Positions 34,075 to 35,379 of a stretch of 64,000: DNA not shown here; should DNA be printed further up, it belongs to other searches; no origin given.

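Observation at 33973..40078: susC-susD-T9SS cargo operon: a CTD-bearing propeller-like protein occupies the SusE/F slot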

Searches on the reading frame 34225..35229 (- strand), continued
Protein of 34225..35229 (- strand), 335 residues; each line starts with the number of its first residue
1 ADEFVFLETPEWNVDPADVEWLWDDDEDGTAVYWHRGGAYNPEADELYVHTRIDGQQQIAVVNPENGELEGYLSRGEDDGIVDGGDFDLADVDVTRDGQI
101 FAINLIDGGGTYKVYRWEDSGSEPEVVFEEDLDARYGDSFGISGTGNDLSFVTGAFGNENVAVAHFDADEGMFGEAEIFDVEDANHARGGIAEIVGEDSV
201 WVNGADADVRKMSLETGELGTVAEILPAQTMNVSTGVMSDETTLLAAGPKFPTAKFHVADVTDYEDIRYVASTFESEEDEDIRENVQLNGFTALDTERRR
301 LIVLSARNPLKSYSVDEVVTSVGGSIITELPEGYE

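Call 77: search_protein_families(library=pfam, proteins=[L016:629-2389:-, L018:3-2744:+, L018:2748-3809:+, L019:3-1382:+, L020:2619-5078:+, L021:1643-3826:-, L022:3068-6415:+, L022:11734-13164:+, L013:2661-4397:-, L017:13080-14465:-], max_evalue=0.0001)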
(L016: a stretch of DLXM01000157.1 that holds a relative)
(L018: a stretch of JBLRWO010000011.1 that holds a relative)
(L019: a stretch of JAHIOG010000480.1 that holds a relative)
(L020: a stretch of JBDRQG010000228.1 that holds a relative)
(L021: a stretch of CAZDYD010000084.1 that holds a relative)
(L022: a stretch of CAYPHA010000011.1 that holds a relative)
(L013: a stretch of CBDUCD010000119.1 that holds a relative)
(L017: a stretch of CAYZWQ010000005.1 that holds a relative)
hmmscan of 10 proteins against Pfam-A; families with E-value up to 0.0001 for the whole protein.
L016:629-2389:- (587 aa): 3 families
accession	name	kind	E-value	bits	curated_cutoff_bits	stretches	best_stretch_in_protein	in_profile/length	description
PF02518.31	HATPase_c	-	4.3e-24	85.5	26.4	1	456-565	2-109/111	Histidine kinase-, DNA gyrase B-, and HSP90-like ATPase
PF00512.31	HisKA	-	9e-15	54.9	26.9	1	343-409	2-66/66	His Kinase A (phospho-acceptor) domain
PF14501.12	HATPase_c_5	-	3.3e-05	24.2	22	1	460-552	6-91/102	GHKL domain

L018:3-2744:+ (914 aa): 2 families
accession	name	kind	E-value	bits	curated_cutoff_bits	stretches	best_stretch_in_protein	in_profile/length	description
PF14870.12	PSII_BNR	-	4.5e-34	118.5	27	3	471-560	6-98/303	Photosynthesis system II assembly factor YCF48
PF15902.12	Sortilin-Vps10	-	6.6e-11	42.1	33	0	669-731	2-67/446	Sortilin, neurotensin receptor 3,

L018:2748-3809:+ (354 aa): 2 families
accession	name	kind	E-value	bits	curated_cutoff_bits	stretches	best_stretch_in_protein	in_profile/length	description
PF03687.19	UPF0164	-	1.5e-09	37.6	21.4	1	32-169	28-161/325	Uncharacterised protein family (UPF0164)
PF19572.5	PorV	-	2.3e-05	24.5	27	0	40-211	8-196/243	Type IX secretion system protein PorV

L019:3-1382:+ (460 aa): 1 family
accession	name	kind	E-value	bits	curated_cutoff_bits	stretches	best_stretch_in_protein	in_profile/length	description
PF17167.11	Glyco_hydro_94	-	4.9e-93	312.6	27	1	3-377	32-420/420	Glycosyl hydrolase 94 superfamily, catalytic domain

L020:2619-5078:+ (820 aa): 2 families
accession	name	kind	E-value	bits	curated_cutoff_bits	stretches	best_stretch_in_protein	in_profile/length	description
PF17167.11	Glyco_hydro_94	-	5e-104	348.7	27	1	332-737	1-420/420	Glycosyl hydrolase 94 superfamily, catalytic domain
PF06165.18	GH94_b-supersand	-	7.3e-66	222.6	23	1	39-296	1-249/251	Glycosyl hydrolase 94, supersandwich domain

L021:1643-3826:- (728 aa): 1 family
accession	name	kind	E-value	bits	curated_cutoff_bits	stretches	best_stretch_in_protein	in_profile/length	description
PF13505.12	OMP_b-brl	-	4.7e-07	30.6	28.7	0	638-728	79-175/175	Outer membrane protein beta-barrel domain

L022:3068-6415:+ (1116 aa): 6 families
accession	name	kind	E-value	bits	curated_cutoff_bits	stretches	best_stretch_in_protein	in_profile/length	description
PF07676.18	PD40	-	7e-27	93.2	20.9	1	373-409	2-38/38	WD40-like Beta Propeller Repeat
PF14684.11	Tricorn_C1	-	5.4e-24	84.3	24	1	716-773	2-59/59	Tricorn protease C1 domain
PF14685.13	PDZ_Tricorn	-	2.5e-22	79.1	25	1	796-882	1-82/88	Tricorn protease PDZ domain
PF03572.23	Peptidase_S41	-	2.1e-19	70.2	24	1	918-1072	2-165/165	Peptidase family S41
PF00930.27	DPPIV_N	-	2.9e-11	43.1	22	0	361-506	24-138/354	Dipeptidyl peptidase IV (DPP IV) N-terminal region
PF25174.1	Beta-prop_THOC3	-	5.7e-08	32.5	305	0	432-528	94-186/272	THOC3 beta-propeller domain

L022:11734-13164:+ (477 aa): 3 families
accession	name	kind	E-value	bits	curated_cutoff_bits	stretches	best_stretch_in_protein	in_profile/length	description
PF02878.22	PGM_PMM_I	-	4.8e-40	136.9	22.5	1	15-149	2-135/138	Phosphoglucomutase/phosphomannomutase, alpha/beta/alpha domain I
PF02880.22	PGM_PMM_III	-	1.3e-24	87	20.7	1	277-382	5-112/115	Phosphoglucomutase/phosphomannomutase, alpha/beta/alpha domain III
PF02879.22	PGM_PMM_II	-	1.5e-22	80.5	29.3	1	169-269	2-103/103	Phosphoglucomutase/phosphomannomutase, alpha/beta/alpha domain II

L013:2661-4397:- (579 aa): 2 families
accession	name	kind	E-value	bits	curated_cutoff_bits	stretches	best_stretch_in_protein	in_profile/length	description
PF13145.12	Rotamase_2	-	1.2e-07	33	27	1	148-248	16-110/121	PPIC-type PPIASE domain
PF00639.27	Rotamase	-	1.3e-06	29.8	21.7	1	168-243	21-95/97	PPIC-type PPIASE domain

L017:13080-14465:- (462 aa): 1 family
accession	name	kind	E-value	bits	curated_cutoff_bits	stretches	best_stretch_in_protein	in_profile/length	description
PF04932.20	Wzy_C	-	3.1e-18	66.4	31.7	1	240-387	3-148/149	O-Antigen ligase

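Call 78: search_protein_families(library=pfam, proteins=[L012:12692-14608:+, L012:14612-16234:+, L012:16183-17220:+, L012:17236-18318:+, L012:3234-4406:+, L014:14617-16110:-, L014:16082-17590:-, L014:18498-20855:-, L010:1810-3555:+, L020:1-1269:+], max_evalue=0.0001)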
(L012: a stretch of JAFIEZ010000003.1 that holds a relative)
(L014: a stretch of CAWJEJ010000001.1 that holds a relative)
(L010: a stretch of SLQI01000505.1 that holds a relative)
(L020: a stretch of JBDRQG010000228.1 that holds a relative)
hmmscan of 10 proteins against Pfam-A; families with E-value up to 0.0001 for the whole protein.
L012:12692-14608:+ (639 aa): 2 families
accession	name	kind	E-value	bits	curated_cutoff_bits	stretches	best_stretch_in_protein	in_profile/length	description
PF07690.21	MFS_1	-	9.7e-14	51.5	33.4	2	470-633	28-187/347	Major Facilitator Superfamily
PF03092.22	BT1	-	8.9e-09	35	22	1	28-135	6-117/432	BT1 family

L012:14612-16234:+ (541 aa): 2 families
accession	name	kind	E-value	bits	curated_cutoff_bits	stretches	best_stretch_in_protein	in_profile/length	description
PF00535.33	Glycos_transf_2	-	5.9e-21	75.6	23.3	1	300-433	2-131/168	Glycosyl transferase family 2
PF10111.15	Glyco_tranf_2_2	-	5.3e-05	23.3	27.3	0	300-396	2-98/276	Glycosyltransferase like family 2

L012:16183-17220:+ (346 aa): 1 family
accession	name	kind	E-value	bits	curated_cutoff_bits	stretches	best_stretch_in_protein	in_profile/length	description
PF16269.10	DUF4922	-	2.4e-58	196.7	23.6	1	41-185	1-145/146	Domain of unknown function (DUF4922)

L012:17236-18318:+ (361 aa): 1 family
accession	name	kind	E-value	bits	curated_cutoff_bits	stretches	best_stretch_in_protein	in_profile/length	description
PF00933.27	Glyco_hydro_3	-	1.6e-64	218.8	27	1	20-355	2-316/316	Glycosyl hydrolase family 3 N terminal domain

L012:3234-4406:+ (391 aa): 1 family
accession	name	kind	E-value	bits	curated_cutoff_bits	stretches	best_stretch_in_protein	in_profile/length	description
PF05834.18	Lycopene_cycl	-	2.8e-42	145.6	23.4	1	13-384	2-378/380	Lycopene cyclase protein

L014:14617-16110:- (498 aa): 1 family
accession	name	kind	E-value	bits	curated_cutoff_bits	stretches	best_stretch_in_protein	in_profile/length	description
PF18962.6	Por_Secre_tail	-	2.4e-09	37.8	27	1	421-489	3-68/75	Secretion system C-terminal sorting domain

L014:16082-17590:- (503 aa): 1 family
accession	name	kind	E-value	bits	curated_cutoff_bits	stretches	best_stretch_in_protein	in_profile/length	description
PF01833.30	TIG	-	4.9e-09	36.5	20.9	1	112-184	1-72/84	IPT/TIG domain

L014:18498-20855:- (786 aa): 0 families

L010:1810-3555:+ (582 aa): 2 families
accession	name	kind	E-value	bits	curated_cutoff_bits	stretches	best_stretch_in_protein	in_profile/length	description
PF18962.6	Por_Secre_tail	-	2.3e-11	44.3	27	1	504-577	2-72/75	Secretion system C-terminal sorting domain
PF02239.22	Cytochrom_D1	-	6.7e-05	22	25.5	0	188-238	13-63/368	Cytochrome D1 heme domain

L020:1-1269:+ (423 aa): 1 family
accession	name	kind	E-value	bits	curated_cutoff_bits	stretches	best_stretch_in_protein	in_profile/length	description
PF01968.24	Hydantoinase_A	-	1.5e-28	100.3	22.9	1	5-207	107-288/291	Hydantoinase/oxoprolinase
